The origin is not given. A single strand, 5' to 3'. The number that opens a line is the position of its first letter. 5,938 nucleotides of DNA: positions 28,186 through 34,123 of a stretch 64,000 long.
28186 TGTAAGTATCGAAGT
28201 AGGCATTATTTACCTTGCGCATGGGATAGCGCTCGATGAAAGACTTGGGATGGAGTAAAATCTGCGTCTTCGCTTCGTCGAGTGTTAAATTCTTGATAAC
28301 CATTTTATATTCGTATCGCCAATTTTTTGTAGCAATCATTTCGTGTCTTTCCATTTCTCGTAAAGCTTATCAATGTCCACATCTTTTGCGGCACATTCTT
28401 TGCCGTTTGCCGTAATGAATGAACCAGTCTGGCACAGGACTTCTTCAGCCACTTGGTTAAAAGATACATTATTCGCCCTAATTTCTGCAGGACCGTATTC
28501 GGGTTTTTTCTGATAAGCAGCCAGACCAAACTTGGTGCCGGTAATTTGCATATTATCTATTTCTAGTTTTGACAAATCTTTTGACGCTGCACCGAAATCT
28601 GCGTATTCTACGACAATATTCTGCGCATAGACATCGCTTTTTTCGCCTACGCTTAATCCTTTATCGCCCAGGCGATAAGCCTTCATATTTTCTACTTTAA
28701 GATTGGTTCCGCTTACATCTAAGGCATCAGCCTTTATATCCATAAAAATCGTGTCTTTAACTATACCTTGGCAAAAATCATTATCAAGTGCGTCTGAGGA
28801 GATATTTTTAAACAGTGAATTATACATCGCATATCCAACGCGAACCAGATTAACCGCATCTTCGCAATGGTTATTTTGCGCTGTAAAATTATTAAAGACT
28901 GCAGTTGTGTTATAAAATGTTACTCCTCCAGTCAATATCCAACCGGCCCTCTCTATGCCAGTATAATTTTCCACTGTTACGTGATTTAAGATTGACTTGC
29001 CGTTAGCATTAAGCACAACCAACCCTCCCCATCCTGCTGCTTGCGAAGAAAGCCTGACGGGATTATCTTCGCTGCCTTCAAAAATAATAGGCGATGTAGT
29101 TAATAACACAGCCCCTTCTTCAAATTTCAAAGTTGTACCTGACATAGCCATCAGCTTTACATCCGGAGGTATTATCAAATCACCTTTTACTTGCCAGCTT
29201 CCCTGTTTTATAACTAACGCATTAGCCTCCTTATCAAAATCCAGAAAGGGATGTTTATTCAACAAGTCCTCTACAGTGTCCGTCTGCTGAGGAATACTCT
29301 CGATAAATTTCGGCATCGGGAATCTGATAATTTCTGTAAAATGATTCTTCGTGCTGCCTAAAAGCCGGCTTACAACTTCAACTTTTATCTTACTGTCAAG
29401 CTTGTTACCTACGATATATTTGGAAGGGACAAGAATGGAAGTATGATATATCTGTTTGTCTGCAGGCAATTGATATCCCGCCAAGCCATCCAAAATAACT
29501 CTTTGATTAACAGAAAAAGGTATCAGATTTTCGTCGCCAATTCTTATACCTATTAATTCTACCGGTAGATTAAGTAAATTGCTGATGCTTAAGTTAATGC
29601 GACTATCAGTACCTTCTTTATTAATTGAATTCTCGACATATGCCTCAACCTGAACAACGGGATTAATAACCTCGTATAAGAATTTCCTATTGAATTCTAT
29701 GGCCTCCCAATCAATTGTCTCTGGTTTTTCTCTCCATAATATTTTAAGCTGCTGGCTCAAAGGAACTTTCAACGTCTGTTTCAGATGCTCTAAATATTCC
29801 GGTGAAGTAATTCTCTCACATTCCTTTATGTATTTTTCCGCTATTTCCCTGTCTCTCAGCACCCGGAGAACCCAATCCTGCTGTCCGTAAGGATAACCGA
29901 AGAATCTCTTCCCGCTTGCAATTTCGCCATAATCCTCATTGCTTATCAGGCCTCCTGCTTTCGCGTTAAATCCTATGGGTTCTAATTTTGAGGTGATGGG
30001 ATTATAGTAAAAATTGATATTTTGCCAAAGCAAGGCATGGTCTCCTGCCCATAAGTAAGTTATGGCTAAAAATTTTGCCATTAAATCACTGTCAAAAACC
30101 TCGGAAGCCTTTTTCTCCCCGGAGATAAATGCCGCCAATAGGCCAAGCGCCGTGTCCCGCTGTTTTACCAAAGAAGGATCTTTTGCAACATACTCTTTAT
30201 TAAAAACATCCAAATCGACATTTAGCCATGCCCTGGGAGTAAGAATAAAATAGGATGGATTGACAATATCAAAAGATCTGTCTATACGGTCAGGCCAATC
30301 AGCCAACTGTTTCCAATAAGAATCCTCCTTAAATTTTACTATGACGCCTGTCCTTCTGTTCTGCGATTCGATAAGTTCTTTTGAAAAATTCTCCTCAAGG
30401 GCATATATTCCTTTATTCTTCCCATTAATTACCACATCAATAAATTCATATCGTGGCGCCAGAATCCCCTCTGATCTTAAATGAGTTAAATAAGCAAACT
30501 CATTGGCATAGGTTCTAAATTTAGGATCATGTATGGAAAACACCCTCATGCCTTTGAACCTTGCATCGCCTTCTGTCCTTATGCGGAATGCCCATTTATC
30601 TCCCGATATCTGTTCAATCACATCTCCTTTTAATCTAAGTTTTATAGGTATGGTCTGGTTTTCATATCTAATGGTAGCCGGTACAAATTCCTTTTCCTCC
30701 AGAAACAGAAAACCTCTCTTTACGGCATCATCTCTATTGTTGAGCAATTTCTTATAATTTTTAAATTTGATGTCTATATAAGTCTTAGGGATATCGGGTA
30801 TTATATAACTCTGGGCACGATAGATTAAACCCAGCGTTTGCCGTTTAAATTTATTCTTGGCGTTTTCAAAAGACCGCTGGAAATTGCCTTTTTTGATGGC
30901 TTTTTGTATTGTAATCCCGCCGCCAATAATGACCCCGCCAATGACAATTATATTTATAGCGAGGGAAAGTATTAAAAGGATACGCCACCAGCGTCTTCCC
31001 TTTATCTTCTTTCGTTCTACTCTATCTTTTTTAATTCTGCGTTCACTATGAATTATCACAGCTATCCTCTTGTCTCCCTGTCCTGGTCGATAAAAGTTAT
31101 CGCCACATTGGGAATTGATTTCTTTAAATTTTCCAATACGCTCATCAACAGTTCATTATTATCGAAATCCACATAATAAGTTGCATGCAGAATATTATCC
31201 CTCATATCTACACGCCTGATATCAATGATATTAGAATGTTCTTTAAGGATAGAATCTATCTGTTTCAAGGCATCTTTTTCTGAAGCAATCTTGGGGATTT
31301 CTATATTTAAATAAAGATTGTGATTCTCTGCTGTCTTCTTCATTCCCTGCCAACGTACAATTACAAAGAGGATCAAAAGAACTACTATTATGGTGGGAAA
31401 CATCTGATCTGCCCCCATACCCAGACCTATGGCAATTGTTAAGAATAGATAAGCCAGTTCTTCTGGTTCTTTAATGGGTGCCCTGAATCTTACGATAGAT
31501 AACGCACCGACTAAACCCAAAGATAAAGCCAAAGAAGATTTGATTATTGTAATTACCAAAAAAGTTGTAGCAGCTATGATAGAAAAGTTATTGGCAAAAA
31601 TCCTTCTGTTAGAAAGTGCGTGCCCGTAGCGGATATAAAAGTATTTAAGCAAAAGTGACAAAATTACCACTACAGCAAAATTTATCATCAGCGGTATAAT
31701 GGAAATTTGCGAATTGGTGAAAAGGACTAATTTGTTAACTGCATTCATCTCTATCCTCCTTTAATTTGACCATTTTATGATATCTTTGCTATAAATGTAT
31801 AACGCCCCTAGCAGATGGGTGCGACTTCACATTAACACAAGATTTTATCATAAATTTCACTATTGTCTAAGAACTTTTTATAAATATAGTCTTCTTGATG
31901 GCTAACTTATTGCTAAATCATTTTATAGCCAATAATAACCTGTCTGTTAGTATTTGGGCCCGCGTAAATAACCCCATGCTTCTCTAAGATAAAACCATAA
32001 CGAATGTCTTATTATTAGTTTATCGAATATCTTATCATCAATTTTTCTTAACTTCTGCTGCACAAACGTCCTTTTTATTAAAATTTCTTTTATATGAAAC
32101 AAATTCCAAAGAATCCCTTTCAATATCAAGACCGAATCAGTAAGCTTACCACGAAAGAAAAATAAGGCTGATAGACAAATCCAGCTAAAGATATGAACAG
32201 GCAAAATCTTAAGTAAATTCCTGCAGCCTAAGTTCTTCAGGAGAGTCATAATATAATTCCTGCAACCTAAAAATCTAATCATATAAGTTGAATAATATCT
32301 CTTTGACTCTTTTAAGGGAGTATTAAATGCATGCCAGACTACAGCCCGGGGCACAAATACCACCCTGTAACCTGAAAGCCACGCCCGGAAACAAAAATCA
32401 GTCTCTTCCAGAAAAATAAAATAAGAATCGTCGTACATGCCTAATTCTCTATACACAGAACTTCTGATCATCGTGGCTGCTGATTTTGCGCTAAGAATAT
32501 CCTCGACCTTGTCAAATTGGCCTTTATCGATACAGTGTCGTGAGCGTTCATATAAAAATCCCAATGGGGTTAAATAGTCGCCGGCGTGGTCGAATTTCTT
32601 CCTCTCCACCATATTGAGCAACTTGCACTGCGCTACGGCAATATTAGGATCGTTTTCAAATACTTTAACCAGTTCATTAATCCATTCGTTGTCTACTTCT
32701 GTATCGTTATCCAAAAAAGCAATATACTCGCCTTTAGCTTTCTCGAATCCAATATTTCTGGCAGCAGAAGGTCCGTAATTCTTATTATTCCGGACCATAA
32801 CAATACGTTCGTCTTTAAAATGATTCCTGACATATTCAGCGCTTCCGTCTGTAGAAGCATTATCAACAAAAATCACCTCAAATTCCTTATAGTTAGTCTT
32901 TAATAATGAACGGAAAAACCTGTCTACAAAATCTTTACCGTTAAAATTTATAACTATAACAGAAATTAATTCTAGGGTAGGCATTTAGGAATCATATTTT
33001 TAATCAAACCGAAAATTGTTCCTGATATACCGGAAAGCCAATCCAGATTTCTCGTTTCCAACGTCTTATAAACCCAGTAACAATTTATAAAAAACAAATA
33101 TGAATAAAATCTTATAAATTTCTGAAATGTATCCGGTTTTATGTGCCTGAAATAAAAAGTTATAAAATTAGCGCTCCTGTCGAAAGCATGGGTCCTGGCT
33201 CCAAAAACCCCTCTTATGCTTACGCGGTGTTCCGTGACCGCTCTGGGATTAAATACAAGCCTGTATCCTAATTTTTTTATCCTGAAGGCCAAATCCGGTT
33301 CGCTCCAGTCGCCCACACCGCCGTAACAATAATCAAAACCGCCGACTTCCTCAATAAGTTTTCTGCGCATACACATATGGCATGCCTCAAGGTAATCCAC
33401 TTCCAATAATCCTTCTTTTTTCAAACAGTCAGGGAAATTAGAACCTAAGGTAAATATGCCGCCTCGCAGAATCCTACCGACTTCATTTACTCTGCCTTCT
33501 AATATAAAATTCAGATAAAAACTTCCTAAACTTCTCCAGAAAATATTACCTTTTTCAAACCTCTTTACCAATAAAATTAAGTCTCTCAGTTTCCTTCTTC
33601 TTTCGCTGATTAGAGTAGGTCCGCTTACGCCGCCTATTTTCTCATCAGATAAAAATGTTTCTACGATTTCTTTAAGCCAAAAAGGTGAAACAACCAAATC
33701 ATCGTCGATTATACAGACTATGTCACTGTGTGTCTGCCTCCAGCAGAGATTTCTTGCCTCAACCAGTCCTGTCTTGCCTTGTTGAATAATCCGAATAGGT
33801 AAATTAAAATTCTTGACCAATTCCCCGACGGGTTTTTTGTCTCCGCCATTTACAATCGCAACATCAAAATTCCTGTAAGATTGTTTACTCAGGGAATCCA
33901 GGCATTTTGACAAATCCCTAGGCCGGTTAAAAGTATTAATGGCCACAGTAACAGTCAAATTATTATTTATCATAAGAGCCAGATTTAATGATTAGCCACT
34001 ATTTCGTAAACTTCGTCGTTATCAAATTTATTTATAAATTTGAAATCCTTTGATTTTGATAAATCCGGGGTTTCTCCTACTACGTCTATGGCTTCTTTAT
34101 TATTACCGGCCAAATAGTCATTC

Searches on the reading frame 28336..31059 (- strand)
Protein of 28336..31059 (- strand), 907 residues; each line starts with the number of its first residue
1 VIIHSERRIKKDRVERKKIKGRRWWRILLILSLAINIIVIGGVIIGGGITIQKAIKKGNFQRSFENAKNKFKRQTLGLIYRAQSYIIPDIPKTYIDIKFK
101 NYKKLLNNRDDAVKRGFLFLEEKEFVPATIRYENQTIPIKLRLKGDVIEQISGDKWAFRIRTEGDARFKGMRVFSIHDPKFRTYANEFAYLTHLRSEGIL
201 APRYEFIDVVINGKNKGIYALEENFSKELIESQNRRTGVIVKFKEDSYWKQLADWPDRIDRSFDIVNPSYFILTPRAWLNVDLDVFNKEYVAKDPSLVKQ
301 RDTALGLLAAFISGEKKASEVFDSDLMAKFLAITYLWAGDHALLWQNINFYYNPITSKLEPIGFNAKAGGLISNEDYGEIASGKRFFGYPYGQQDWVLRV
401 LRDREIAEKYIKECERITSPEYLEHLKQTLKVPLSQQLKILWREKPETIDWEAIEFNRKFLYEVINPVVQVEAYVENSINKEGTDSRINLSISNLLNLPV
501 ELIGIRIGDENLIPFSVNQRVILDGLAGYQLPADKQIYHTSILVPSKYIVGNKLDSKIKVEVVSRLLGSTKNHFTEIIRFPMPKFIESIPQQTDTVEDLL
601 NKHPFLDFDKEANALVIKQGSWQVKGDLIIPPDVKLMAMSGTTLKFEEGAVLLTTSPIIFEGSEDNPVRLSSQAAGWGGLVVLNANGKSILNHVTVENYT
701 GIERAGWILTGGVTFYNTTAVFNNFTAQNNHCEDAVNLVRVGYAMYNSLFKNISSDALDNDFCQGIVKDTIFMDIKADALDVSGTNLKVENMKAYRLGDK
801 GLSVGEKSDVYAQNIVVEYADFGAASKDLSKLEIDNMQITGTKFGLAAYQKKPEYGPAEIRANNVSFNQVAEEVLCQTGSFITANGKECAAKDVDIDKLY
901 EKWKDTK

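Call 34: search_protein_families(library=ncbifam, proteins=[window:28336-31059:-], max_evalue=0.01)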
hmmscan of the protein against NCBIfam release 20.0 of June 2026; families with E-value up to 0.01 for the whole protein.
window:28336-31059:- (907 aa): 0 families

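Call 65: search_protein_families(library=pfam, proteins=[window:28336-31059:-], max_evalue=0.001)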
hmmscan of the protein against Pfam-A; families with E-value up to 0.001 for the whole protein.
window:28336-31059:- (907 aa): 1 family
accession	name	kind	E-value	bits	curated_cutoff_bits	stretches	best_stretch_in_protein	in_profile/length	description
PF08757.17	CotH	-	8.2e-05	22.7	23.8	1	195-247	59-111/322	CotH kinase protein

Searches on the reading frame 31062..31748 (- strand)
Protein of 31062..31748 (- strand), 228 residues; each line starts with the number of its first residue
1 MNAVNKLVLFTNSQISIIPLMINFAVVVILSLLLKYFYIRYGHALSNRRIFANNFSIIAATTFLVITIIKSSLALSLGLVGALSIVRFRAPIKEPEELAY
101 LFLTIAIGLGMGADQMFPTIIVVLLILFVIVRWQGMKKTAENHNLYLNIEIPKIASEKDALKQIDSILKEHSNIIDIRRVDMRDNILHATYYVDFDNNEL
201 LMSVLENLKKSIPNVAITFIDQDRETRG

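Call 65: search_protein_families(library=pfam, proteins=[window:31062-31748:-], max_evalue=0.001)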
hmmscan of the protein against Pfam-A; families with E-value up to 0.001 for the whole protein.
window:31062-31748:- (228 aa): 1 family
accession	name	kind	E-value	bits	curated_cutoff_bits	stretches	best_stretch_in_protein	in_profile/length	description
PF16316.10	DUF4956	-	8e-18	65.2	30.6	1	30-184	5-161/169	Domain of unknown function (DUF4956)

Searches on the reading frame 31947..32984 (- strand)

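Call 17: search_protein_families(library=pfam, proteins=[window:31947-32984:-], max_evalue=0.001)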
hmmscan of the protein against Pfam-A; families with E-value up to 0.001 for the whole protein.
window:31947-32984:- (345 aa): 4 families
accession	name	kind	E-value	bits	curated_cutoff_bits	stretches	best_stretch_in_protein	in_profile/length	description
PF00535.33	Glycos_transf_2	-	7.8e-35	120.7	23.3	1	8-156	1-142/168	Glycosyl transferase family 2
PF13641.12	Glyco_tranf_2_3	-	9.5e-22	78.6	27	1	7-227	3-220/230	Glycosyltransferase like family 2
PF10111.15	Glyco_tranf_2_2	-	1.3e-14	54.8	27.3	1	17-245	12-232/276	Glycosyltransferase like family 2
PF13632.12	Glyco_trans_2_3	-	6.5e-13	49.4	27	1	87-270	1-185/198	Glycosyl transferase family group 2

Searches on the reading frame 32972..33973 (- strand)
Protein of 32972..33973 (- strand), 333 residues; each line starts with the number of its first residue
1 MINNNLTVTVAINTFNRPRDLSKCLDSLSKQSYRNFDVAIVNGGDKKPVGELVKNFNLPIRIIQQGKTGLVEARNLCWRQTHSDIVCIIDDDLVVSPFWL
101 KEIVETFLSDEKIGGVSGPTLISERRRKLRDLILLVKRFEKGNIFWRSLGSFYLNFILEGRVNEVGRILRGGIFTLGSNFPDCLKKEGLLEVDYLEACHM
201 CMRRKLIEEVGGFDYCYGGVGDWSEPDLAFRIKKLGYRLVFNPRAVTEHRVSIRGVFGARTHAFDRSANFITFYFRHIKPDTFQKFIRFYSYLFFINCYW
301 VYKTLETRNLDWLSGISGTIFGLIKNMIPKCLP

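Call 17: search_protein_families(library=pfam, proteins=[window:32972-33973:-], max_evalue=0.001)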
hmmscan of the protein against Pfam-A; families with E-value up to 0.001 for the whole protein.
window:32972-33973:- (333 aa): 4 families
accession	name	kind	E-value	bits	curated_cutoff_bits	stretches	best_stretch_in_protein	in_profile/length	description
PF00535.33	Glycos_transf_2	-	3.2e-20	73.2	23.3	1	9-132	1-130/168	Glycosyl transferase family 2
PF13641.12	Glyco_tranf_2_3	-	5.7e-13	49.9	27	1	8-249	3-211/230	Glycosyltransferase like family 2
PF13632.12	Glyco_trans_2_3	-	3.8e-05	24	27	0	200-260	77-132/198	Glycosyl transferase family group 2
PF13506.12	Glyco_transf_21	-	0.00012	22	21.7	0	78-128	26-75/174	Glycosyl transferase family 21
